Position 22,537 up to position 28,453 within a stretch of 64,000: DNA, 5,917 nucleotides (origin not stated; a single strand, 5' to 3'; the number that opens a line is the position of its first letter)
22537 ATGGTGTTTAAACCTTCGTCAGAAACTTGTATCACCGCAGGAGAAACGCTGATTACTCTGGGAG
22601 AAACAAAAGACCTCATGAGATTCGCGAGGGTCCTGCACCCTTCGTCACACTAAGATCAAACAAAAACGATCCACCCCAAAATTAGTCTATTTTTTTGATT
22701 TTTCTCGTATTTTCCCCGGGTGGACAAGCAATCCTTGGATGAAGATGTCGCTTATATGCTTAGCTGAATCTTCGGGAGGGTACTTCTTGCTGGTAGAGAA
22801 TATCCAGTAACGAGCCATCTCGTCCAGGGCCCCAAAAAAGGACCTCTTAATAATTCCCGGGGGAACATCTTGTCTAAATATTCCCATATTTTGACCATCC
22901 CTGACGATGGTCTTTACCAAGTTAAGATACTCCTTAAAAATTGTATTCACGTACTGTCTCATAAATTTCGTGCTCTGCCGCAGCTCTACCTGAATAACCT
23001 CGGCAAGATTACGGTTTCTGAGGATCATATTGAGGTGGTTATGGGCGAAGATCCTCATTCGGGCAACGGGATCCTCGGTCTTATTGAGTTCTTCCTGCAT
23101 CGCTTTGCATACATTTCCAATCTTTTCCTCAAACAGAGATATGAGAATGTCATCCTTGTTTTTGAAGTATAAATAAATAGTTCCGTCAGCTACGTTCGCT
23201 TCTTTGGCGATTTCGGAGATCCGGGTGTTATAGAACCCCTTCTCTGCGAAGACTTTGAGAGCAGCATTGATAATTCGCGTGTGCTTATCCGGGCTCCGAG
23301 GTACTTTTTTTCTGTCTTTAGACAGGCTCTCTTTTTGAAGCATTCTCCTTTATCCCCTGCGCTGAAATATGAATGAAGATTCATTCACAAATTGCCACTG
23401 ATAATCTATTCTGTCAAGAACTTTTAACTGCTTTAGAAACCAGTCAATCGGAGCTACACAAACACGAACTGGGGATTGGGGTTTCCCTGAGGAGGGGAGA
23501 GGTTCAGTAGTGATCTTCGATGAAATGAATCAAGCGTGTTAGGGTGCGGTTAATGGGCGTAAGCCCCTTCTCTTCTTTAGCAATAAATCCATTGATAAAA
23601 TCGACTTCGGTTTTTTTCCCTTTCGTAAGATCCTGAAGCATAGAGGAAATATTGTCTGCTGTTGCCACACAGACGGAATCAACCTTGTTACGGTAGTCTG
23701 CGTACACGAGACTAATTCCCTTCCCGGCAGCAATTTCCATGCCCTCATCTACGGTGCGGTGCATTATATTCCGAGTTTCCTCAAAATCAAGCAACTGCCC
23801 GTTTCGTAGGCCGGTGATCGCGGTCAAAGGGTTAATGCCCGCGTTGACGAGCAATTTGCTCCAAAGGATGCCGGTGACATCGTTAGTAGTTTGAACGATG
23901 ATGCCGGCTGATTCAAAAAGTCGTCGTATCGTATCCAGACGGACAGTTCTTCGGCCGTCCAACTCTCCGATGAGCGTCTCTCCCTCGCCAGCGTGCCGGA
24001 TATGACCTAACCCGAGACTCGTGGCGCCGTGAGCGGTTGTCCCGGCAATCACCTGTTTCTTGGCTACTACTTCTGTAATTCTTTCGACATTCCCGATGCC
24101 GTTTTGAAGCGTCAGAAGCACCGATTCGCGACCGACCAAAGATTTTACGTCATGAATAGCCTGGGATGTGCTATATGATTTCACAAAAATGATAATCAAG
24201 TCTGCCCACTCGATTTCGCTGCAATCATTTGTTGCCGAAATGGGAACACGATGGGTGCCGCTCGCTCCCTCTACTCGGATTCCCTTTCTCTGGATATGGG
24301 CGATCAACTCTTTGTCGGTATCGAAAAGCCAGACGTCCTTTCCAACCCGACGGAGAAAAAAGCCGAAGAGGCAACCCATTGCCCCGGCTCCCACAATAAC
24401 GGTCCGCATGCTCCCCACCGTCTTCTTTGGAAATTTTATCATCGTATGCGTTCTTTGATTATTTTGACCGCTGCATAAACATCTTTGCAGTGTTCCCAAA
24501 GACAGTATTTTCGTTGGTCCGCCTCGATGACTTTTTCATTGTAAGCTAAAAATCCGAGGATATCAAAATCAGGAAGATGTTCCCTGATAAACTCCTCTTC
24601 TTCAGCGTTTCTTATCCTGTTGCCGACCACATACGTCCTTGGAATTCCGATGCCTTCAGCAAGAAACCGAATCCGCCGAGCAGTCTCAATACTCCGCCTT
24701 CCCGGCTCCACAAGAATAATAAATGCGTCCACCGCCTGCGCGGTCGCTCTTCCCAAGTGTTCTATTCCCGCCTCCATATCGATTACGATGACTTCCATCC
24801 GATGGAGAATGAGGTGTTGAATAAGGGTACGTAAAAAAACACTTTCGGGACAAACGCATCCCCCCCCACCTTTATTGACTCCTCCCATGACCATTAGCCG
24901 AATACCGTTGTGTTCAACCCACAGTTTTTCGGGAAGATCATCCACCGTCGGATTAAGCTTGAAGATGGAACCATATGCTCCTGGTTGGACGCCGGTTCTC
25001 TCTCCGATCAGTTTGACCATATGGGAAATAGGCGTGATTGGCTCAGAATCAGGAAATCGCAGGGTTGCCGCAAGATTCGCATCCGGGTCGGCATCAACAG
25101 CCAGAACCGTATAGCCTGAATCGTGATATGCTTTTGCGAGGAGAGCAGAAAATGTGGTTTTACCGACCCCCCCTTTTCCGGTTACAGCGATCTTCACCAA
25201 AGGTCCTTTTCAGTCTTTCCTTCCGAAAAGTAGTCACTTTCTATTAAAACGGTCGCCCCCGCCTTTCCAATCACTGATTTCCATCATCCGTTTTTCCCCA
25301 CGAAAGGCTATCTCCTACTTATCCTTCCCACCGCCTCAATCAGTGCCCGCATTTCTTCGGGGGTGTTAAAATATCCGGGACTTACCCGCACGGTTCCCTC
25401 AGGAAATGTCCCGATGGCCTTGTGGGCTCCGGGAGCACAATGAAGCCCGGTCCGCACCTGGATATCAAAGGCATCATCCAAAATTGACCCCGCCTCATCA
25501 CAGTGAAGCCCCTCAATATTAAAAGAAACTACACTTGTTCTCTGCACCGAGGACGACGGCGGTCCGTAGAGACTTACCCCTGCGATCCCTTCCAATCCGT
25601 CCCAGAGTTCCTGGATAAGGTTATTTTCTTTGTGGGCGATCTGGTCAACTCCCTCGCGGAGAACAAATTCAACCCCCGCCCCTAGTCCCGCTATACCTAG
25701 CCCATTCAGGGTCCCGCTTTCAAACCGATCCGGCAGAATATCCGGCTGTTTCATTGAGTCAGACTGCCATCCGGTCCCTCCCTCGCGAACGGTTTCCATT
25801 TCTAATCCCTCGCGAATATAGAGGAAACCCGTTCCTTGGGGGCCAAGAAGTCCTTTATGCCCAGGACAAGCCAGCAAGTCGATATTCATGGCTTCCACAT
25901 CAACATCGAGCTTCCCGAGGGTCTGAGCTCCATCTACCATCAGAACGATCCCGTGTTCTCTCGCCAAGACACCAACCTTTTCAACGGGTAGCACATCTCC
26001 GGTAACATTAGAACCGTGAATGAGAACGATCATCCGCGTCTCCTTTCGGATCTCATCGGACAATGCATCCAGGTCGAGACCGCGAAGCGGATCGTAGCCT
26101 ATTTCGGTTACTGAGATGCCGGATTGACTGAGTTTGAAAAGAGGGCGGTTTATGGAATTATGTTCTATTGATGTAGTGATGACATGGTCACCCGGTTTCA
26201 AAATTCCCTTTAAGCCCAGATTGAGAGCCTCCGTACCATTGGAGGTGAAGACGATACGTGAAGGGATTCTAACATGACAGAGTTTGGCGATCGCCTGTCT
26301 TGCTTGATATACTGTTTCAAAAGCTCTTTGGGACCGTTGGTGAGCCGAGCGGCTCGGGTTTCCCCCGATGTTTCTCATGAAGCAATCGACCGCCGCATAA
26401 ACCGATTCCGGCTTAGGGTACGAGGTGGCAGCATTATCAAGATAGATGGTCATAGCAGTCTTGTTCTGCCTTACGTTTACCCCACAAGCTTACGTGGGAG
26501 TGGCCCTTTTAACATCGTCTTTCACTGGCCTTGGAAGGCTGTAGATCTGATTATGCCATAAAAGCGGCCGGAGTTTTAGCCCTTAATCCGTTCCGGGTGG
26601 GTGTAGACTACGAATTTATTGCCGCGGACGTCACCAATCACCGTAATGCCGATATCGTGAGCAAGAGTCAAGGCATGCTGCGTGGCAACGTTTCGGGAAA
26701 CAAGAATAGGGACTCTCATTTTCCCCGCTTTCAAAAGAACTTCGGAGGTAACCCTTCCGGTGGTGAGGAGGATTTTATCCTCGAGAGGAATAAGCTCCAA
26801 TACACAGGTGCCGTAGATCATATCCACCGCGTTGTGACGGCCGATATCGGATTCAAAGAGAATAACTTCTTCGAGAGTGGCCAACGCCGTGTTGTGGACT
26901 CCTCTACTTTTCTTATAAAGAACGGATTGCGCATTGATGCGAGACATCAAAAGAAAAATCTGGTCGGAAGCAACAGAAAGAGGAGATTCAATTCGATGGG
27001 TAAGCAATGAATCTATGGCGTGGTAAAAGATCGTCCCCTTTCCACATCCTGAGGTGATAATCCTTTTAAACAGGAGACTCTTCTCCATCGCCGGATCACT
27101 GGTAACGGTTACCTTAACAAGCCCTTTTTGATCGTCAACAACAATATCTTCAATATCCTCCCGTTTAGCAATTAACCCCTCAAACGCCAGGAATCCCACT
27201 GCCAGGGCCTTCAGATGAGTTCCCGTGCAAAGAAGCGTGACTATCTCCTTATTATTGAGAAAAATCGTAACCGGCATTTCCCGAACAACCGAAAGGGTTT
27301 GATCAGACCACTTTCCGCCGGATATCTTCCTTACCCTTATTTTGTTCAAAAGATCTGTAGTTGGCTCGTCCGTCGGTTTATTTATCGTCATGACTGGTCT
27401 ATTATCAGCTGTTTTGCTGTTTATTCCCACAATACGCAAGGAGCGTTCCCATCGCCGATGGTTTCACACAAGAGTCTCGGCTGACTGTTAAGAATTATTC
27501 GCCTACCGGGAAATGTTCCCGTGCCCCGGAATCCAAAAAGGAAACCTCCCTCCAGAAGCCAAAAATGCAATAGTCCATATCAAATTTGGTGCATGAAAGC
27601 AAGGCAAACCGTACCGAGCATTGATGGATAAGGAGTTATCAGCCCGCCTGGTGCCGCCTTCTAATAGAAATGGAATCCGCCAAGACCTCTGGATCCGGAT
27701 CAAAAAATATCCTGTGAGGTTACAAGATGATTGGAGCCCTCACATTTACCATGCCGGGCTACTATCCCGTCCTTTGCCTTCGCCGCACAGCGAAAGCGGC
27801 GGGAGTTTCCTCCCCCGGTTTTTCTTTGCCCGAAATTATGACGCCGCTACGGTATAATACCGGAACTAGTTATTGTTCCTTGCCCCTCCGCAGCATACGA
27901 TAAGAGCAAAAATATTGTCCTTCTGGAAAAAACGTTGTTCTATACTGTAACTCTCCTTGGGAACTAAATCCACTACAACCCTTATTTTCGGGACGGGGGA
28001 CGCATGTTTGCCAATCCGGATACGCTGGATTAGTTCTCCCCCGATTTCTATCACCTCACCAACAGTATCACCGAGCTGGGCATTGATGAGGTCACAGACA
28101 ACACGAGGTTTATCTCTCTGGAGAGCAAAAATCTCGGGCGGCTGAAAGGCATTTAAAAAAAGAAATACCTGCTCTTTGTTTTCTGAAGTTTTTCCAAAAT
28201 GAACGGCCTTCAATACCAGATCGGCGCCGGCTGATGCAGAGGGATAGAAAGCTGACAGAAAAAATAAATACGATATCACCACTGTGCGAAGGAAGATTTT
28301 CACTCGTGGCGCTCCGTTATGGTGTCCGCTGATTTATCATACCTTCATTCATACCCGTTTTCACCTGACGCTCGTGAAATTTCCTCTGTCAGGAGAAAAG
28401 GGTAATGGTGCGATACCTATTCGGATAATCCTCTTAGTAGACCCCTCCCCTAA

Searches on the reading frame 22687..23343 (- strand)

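Call 40: search_protein_families(library=pfam, proteins=[window:22687-23343:-], max_evalue=0.00001)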
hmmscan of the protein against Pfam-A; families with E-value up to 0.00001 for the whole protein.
window:22687-23343:- (218 aa): 3 families
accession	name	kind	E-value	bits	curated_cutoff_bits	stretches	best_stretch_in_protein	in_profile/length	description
PF08359.16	TetR_C_4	-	3.8e-27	95.5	21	1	71-204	1-133/133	YsiA-like protein, C-terminal region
PF00440.29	TetR_N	-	2e-17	63.2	24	1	24-68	1-45/47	Bacterial regulatory proteins, tetR family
PF17932.6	TetR_C_24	-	7.9e-11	42.7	26.4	1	90-205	2-114/114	Tetracyclin repressor-like, C-terminal domain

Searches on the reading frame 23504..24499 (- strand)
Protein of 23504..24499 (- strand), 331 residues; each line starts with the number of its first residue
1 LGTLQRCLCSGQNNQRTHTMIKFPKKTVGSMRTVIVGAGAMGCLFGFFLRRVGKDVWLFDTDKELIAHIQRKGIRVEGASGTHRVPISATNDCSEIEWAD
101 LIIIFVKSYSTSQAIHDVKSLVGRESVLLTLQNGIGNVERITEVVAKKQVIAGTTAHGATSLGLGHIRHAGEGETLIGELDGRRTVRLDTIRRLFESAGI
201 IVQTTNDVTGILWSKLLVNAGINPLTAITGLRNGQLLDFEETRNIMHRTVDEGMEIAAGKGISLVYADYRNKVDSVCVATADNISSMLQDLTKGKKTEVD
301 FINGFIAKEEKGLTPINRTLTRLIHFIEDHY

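Call 40: search_protein_families(library=pfam, proteins=[window:23504-24499:-], max_evalue=0.00001)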
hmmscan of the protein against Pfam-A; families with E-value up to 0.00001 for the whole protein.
window:23504-24499:- (331 aa): 3 families
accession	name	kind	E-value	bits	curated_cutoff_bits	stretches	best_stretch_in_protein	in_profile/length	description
PF02558.23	ApbA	-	1.6e-40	138.6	22.2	1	34-181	2-149/150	Ketopantoate reductase PanE/ApbA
PF08546.17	ApbA_C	-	6e-31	107.8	22.7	1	207-328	1-125/125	Ketopantoate reductase PanE/ApbA C terminal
PF01210.29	NAD_Gly3P_dh_N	-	8.4e-06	26.3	23.1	0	35-147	4-120/158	NAD-dependent glycerol-3-phosphate dehydrogenase N-terminus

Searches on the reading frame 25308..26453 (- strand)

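Call 40: search_protein_families(library=pfam, proteins=[window:25308-26453:-], max_evalue=0.00001)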
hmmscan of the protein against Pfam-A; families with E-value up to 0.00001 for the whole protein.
window:25308-26453:- (381 aa): 5 families
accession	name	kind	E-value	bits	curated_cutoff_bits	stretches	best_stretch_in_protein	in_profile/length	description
PF00266.25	Aminotran_5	-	8.2e-86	288.7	21.5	1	3-371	1-371/371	Aminotransferase class-V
PF00155.27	Aminotran_1_2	-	4.9e-11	42.8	19.7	1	48-176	44-187/361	Aminotransferase class I and II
PF01041.23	DegT_DnrJ_EryC1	-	3e-09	37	19.8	1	67-180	42-151/360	DegT/DnrJ/EryC1/StrS aminotransferase family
PF01053.26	Cys_Met_Meta_PP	-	9.7e-08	31.4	27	1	52-176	58-175/381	Cys/Met metabolism PLP-dependent enzyme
PF01212.27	Beta_elim_lyase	-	6.3e-07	29.4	27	1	47-215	33-213/288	Beta-eliminating lyase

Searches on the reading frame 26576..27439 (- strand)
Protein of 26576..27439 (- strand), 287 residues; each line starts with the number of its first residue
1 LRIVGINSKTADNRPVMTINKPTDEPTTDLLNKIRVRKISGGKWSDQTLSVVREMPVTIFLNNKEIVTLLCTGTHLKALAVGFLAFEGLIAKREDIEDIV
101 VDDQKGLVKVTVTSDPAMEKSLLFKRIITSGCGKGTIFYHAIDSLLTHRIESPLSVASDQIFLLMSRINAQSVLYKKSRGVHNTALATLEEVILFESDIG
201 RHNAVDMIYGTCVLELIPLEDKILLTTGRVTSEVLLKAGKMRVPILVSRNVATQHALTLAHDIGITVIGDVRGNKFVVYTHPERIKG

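Call 36: search_protein_families(library=pfam, proteins=[window:26576-27439:-], max_evalue=0.00001)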
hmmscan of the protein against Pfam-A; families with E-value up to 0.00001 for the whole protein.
window:26576-27439:- (287 aa): 1 family
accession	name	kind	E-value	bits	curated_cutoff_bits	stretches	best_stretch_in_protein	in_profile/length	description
PF02634.21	FdhD-NarQ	-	3.1e-73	246.9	27.2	1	52-285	1-236/237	FdhD/NarQ family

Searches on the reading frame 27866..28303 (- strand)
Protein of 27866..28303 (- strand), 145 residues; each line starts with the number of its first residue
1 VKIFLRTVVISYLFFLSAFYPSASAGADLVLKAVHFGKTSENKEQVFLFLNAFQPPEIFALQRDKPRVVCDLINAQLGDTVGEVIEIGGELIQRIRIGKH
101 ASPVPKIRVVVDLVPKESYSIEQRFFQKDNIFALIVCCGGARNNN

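Call 41: search_protein_families(library=pfam, proteins=[window:27866-28303:-], max_evalue=0.00001)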
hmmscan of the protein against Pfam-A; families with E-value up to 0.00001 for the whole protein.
window:27866-28303:- (145 aa): 1 family
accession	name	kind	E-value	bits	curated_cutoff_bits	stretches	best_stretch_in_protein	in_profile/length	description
PF11741.13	AMIN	-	6.4e-09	36.3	20.5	1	34-122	2-90/101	AMIN domain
